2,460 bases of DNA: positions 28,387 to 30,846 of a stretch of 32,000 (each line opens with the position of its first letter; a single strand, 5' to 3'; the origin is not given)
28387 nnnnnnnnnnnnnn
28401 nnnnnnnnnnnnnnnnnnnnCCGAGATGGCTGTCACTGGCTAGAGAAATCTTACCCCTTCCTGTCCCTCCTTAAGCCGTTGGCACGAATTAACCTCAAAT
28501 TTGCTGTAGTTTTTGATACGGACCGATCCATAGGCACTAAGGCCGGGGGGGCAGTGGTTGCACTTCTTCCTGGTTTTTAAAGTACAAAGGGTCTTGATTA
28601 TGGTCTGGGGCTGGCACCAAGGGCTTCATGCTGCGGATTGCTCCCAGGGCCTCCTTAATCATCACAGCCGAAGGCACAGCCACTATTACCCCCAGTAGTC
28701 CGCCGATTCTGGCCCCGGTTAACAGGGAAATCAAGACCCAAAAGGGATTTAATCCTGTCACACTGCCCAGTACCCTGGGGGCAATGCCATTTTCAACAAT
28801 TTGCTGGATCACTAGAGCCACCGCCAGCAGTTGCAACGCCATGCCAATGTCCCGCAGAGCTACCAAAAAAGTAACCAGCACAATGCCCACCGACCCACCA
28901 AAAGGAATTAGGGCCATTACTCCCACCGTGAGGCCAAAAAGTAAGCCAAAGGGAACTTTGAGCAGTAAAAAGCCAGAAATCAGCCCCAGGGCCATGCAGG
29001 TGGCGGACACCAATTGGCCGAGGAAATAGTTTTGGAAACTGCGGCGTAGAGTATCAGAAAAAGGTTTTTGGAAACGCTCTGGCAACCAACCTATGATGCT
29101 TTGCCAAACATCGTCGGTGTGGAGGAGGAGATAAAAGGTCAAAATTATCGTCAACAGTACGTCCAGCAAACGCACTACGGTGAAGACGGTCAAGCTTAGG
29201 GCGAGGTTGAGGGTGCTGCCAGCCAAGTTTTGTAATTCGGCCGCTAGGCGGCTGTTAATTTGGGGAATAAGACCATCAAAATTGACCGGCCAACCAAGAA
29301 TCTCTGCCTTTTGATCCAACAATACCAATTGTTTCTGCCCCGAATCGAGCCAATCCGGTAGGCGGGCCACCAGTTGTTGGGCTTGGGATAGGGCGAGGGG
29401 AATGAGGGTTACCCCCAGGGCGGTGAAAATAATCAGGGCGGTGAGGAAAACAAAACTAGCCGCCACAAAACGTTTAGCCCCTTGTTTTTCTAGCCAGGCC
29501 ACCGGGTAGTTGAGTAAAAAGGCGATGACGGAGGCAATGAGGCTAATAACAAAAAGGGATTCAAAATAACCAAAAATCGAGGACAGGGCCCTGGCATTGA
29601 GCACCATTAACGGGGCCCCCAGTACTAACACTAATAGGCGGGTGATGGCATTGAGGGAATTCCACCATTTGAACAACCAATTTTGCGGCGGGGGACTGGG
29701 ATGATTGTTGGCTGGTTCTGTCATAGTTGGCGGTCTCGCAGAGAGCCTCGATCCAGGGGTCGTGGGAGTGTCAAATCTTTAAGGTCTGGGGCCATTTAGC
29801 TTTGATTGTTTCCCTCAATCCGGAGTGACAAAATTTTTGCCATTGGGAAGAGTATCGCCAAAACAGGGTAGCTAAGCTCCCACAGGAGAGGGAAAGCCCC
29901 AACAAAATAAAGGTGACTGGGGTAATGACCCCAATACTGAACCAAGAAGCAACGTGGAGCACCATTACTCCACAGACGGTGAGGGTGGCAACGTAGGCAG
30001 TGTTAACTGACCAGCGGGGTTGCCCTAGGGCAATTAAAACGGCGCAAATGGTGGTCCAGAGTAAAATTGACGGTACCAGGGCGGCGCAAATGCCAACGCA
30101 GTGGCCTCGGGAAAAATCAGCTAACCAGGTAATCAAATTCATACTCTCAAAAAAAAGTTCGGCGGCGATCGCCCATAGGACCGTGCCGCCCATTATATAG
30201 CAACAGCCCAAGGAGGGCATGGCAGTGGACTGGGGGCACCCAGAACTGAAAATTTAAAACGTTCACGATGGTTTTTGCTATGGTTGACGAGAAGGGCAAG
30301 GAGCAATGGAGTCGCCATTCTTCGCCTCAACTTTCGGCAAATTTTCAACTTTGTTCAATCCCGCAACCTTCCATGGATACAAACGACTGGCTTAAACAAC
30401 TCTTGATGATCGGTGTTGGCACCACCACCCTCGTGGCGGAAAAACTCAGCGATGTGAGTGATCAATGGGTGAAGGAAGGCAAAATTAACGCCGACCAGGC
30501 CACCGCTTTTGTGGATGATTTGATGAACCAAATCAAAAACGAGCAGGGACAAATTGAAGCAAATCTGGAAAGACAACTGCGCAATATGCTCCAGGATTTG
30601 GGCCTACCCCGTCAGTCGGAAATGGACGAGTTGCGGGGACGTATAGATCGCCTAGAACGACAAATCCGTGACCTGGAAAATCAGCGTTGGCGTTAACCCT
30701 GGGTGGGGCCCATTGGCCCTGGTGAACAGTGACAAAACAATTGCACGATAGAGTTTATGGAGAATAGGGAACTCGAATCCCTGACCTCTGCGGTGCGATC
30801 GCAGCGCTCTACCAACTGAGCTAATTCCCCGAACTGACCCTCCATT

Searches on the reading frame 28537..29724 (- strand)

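Call 65: search_protein_families(library=pfam, proteins=[window:28537-29724:-], max_evalue=0.00001)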
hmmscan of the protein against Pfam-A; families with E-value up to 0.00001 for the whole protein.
window:28537-29724:- (395 aa): 1 family
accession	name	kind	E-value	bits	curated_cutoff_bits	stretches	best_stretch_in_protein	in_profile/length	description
PF01594.21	AI-2E_transport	-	1.3e-80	271.5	34.3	1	35-363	2-326/327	AI-2E family transporter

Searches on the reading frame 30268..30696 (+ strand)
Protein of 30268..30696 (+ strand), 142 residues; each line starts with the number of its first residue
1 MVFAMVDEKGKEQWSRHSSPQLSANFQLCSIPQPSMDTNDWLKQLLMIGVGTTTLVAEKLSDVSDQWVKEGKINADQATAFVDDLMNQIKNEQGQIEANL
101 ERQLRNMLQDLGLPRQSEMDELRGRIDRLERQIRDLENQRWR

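Call 65: search_protein_families(library=pfam, proteins=[window:30268-30696:+], max_evalue=0.00001)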
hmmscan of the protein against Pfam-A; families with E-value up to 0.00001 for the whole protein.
window:30268-30696:+ (142 aa): 1 family
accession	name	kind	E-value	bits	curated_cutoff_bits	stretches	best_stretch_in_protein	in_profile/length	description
PF05597.16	Phasin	-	4e-08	33.8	28.8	1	72-137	63-125/126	Poly(hydroxyalcanoate) granule associated protein (phasin)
